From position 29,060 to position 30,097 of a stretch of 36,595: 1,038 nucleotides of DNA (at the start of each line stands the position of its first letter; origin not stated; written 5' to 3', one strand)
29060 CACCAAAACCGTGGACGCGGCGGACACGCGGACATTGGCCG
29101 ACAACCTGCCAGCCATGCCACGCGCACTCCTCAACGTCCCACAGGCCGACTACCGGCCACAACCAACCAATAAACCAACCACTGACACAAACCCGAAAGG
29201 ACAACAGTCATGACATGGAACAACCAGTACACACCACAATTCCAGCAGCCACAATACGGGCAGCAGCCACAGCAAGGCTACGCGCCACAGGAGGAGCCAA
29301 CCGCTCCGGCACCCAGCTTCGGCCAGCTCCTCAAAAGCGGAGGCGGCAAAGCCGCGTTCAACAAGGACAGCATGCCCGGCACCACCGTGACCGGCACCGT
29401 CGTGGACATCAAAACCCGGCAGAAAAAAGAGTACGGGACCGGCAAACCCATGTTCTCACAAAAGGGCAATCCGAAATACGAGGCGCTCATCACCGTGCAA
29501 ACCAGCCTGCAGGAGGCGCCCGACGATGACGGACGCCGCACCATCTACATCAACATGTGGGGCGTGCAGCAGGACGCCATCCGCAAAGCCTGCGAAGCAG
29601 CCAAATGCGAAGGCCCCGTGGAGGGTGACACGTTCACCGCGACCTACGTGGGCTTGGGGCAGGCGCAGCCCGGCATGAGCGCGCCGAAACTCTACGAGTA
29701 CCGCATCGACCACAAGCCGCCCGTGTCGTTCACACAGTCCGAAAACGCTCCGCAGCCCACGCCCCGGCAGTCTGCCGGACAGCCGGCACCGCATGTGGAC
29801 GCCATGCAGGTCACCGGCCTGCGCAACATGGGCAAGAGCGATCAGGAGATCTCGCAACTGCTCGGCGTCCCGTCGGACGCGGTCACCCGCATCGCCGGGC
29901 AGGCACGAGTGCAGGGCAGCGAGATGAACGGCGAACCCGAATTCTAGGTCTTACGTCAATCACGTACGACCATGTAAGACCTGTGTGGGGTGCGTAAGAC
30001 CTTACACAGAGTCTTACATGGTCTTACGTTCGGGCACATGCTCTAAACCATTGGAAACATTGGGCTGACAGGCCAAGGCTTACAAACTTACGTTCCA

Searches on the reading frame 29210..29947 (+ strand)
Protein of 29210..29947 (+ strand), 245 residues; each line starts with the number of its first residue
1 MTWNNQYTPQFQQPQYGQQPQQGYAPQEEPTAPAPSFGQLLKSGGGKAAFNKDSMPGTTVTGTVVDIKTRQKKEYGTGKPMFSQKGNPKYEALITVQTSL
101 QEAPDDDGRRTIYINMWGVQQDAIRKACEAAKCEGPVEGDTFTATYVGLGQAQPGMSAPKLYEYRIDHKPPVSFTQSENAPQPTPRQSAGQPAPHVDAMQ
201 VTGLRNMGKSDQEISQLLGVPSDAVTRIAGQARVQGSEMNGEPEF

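Call 14: search_protein_families(library=pfam, proteins=[window:29210-29947:+], max_evalue=0.01)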
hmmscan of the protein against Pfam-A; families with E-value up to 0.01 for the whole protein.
window:29210-29947:+ (245 aa): 0 families

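Call 23: search_protein_families(library=phrogs, proteins=[window:29210-29947:+], max_evalue=0.001)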
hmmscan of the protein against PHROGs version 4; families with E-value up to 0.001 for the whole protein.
window:29210-29947:+ (245 aa): 1 family
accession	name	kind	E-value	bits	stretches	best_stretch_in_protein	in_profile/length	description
phrog_1911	-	unknown function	5.9e-36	125.3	1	36-225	7-193/199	-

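Call 37: find_encoding_contigs(protein=window:29210-29947:+, flank=1200, max_places=10)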
Protein window:29210-29947:+ (245 aa): 5 contigs read that carry it; 4 places shown.
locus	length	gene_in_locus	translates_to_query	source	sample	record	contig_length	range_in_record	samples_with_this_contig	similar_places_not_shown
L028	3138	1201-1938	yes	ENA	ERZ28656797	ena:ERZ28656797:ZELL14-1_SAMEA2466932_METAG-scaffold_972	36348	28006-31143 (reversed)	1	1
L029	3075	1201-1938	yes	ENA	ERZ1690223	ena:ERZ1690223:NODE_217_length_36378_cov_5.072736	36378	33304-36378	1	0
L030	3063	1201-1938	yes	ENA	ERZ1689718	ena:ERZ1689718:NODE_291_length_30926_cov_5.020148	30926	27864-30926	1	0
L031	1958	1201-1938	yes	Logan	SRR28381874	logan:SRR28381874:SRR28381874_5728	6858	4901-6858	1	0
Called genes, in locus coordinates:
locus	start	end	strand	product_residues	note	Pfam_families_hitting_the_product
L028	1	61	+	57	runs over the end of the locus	-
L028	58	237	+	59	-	-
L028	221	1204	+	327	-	-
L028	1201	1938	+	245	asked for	-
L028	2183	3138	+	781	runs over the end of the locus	PF09250:Prim-Pol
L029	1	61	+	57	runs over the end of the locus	-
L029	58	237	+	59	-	-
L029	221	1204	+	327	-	-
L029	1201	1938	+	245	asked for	-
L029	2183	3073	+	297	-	?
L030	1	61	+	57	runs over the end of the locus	-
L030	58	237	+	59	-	-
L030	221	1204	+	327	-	-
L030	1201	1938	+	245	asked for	-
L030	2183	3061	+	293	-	?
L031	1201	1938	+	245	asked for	-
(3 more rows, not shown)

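Call 38: search_protein_families(library=pfam, proteins=[window:29210-29947:+], max_evalue=0.05)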
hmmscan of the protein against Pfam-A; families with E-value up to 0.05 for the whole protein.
window:29210-29947:+ (245 aa): 0 families

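Call 67: find_encoding_contigs(protein=window:29210-29947:+, flank=7000, max_places=10)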
Protein window:29210-29947:+ (245 aa): 5 contigs read that carry it; 3 places shown.
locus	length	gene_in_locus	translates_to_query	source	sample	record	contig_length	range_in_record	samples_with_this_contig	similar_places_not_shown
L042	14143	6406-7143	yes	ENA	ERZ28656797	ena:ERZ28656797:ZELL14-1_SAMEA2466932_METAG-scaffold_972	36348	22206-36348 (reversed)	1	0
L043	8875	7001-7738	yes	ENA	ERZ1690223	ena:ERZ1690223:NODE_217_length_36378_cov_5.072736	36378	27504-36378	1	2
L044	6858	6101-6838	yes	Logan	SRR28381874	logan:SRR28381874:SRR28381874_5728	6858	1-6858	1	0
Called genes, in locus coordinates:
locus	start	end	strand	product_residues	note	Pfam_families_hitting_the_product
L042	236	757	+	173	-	-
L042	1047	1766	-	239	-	-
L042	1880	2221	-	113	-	-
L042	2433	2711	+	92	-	PF08667:BetR (weak)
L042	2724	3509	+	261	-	PF02498:Bro-N, PF03374:ANT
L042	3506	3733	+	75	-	-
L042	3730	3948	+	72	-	-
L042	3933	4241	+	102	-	-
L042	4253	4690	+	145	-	PF05866:RusA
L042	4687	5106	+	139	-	-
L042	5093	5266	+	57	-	-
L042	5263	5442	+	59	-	-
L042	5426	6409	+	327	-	-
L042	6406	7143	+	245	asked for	-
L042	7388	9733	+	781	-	PF09250:Prim-Pol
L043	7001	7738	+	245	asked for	-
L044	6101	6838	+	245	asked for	-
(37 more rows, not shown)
